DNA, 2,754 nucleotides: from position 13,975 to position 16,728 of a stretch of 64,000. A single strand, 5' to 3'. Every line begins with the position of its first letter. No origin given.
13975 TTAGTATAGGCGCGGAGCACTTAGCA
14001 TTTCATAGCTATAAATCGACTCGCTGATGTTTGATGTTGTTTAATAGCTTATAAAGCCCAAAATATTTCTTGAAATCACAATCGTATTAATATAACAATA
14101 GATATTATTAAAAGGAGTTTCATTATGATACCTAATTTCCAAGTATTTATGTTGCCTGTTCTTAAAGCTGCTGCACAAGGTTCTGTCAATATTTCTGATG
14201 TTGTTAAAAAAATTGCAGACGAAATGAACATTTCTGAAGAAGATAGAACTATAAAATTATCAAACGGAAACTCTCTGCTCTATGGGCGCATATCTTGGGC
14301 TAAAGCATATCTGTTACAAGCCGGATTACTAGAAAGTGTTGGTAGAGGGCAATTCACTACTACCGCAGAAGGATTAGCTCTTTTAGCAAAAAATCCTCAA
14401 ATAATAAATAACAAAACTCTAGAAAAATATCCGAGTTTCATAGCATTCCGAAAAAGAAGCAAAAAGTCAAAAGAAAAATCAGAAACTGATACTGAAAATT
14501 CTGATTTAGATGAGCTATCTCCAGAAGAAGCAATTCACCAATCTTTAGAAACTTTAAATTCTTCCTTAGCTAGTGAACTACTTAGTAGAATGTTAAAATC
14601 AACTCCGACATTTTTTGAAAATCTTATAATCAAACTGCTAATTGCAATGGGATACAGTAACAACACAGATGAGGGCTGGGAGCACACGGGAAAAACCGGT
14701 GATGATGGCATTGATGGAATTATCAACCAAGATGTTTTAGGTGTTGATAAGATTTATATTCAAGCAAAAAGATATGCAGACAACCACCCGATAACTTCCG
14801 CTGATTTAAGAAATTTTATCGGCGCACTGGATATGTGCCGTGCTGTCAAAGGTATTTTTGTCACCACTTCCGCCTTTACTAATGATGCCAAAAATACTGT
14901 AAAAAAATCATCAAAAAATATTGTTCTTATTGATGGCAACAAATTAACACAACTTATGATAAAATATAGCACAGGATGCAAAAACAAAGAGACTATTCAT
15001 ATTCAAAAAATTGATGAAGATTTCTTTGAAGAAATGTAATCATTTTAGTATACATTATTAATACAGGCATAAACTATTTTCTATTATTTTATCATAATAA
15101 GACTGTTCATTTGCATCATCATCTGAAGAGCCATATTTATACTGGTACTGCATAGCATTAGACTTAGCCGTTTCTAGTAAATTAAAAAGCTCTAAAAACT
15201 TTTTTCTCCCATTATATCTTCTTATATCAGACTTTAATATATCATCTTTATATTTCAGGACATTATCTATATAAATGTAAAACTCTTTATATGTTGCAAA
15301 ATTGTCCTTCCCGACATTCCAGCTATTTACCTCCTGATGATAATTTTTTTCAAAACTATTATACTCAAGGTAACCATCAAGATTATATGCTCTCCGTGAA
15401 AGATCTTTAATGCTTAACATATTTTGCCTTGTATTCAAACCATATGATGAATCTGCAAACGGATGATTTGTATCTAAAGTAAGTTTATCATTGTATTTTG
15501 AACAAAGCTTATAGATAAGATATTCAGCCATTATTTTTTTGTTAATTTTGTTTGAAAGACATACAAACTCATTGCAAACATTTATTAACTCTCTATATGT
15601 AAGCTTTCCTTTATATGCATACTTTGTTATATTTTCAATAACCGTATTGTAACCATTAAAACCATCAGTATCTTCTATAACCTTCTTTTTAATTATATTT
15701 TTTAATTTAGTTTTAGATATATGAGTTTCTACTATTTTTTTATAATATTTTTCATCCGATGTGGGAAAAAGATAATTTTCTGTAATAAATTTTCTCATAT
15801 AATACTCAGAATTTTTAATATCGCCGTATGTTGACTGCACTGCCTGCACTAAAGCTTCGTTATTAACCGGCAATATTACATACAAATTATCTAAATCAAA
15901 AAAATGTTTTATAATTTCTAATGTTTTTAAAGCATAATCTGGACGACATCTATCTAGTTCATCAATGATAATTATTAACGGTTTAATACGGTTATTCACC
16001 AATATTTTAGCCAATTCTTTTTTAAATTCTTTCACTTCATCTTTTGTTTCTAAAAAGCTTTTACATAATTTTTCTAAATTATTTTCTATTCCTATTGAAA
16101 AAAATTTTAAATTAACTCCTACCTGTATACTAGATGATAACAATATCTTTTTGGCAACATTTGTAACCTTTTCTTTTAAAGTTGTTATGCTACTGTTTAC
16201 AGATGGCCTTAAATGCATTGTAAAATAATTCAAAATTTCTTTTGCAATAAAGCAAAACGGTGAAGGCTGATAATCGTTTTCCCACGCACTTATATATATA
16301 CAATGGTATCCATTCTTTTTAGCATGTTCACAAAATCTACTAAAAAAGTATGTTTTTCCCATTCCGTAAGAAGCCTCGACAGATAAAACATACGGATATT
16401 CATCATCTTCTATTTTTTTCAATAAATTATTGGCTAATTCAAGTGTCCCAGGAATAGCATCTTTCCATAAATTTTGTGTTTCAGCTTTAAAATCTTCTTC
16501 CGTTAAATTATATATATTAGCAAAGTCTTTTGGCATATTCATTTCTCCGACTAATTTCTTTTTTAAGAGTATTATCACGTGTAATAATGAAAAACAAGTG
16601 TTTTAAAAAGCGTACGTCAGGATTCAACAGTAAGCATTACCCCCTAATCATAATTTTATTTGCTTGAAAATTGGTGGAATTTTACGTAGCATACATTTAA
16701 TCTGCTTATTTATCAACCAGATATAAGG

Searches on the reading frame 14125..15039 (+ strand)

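Call 84: search_protein_families(library=pfam, proteins=[window:14125-15039:+], max_evalue=0.001)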
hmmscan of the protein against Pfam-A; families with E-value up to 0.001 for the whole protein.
window:14125-15039:+ (304 aa): 4 families
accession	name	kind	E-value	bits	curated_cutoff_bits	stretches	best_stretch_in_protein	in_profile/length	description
PF04471.18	Mrr_cat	-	2.7e-30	105.3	21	1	158-278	3-115/115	Restriction endonuclease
PF14338.12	Mrr_N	-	1e-21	77.3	29.5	1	5-88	1-86/87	Mrr N-terminal domain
PF22722.2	NA-iREase1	-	1.2e-10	41.8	27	1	167-275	4-105/106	NACHT-associated inactive Restriction Endonuclease 1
PF13156.12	Mrr_cat_2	-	2.3e-10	40.9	22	1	186-284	20-120/127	Restriction endonuclease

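Call 85: search_protein_families(library=padloc, proteins=[window:14125-15039:+], max_evalue=0.001)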
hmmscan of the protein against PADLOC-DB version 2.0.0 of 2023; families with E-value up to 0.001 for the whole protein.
window:14125-15039:+ (304 aa): 8 families
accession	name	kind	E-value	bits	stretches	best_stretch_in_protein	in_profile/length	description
PDLC03657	mREase_IV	-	1.4e-80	269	1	2-302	3-315/317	Type IV methyl-directed restriction enzyme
PDLC04796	PDC-S02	-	4.6e-26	89.7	1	128-303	212-381/390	-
PDLC04806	PDC-S02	-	1.9e-22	78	1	133-282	159-304/324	-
PDLC04819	PDC-S02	-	6.2e-18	63.1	1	123-286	164-314/334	-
PDLC03663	mREase_IV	-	1.6e-10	38.3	1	156-278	409-523/544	Type IV methyl-directed restriction enzyme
PDLC04815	PDC-S02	-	4.4e-10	37.4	1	106-280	156-320/346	-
PDLC03203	mREase_II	-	4.3e-06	24.1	1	185-291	275-382/393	Type II methyl-directed restriction enzyme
PDLC03206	mREase_II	-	3e-05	20.7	1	179-278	295-396/434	Type II methyl-directed restriction enzyme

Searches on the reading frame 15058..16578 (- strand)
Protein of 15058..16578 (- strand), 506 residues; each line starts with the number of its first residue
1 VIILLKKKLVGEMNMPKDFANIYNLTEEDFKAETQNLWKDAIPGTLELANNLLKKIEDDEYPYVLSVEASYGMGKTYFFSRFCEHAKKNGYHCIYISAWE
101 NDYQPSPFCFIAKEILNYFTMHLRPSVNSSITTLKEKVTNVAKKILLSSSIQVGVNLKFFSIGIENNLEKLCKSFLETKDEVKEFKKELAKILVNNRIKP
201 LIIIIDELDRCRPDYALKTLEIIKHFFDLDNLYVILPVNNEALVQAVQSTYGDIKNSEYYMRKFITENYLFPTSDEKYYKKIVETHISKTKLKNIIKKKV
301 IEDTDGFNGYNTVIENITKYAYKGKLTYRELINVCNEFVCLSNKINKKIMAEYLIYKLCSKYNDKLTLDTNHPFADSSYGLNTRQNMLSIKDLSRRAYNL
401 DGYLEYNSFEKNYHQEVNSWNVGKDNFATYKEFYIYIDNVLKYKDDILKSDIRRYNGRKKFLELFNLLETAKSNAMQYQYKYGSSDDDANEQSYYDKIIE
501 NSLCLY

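Call 3: search_protein_families(library=pfam, proteins=[window:15058-16578:-], max_evalue=0.01)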
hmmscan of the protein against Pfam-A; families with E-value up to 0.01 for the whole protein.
window:15058-16578:- (506 aa): 6 families
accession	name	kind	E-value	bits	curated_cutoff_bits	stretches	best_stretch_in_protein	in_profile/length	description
PF07693.20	KAP_NTPase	-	2.2e-28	99.8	20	1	49-314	5-273/293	KAP family P-loop domain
PF24883.2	NPHP3_N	-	5.3e-06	27.2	24.8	0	59-135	19-95/164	Nephrocystin 3, N-terminal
PF01637.24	ATPase_2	-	5.7e-05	23.5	33.2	1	71-251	29-157/225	ATPase domain predominantly from Archaea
PF13401.12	AAA_22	-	0.00033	21.4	27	1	65-236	8-120/130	AAA domain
PF14516.12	AAA_35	-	0.00067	19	27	0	64-101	33-70/331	AAA-like domain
PF13191.12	AAA_16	-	0.00074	20.5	32.6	1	51-230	14-159/167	AAA ATPase domain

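Call 4: search_protein_families(library=ncbifam, proteins=[window:15058-16578:-], max_evalue=0.01)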
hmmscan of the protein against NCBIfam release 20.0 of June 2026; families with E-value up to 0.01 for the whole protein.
window:15058-16578:- (506 aa): 2 families
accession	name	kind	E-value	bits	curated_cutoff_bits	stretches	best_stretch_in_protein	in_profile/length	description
NF041923.1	QatA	equivalog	7.1e-14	51.4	600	1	156-269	160-269/628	Qat anti-phage system ATPase QatA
NF033438.1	BREX_BrxD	equivalog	0.0011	18.1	350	0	67-102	53-88/423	BREX system ATP-binding protein BrxD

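Call 5: search_protein_families(library=padloc, proteins=[window:15058-16578:-], max_evalue=0.01)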
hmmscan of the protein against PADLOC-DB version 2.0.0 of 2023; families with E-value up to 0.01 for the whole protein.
window:15058-16578:- (506 aa): 8 families
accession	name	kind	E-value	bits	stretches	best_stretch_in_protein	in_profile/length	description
PDLC04959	PDC-S20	-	1.2e-55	187.9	1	26-356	4-341/464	-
PDLC04956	PDC-S20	-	2e-36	124.3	1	67-388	38-370/450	-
PDLC04957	PDC-S20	-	1.4e-22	78.8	1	50-268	18-252/446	-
PDLC04958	PDC-S20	-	9.5e-19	66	1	47-457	13-401/458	-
PDLC02209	QatA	-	8.9e-13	45.7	1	172-258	175-261/646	-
PDLC02210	QatA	-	1.4e-12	44.9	1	179-257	184-261/593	-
PDLC02361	PifA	-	3.4e-10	37.2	1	58-272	36-254/720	PifA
PDLC02494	BrxD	-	0.00058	17.1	0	67-102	57-92/440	BrxD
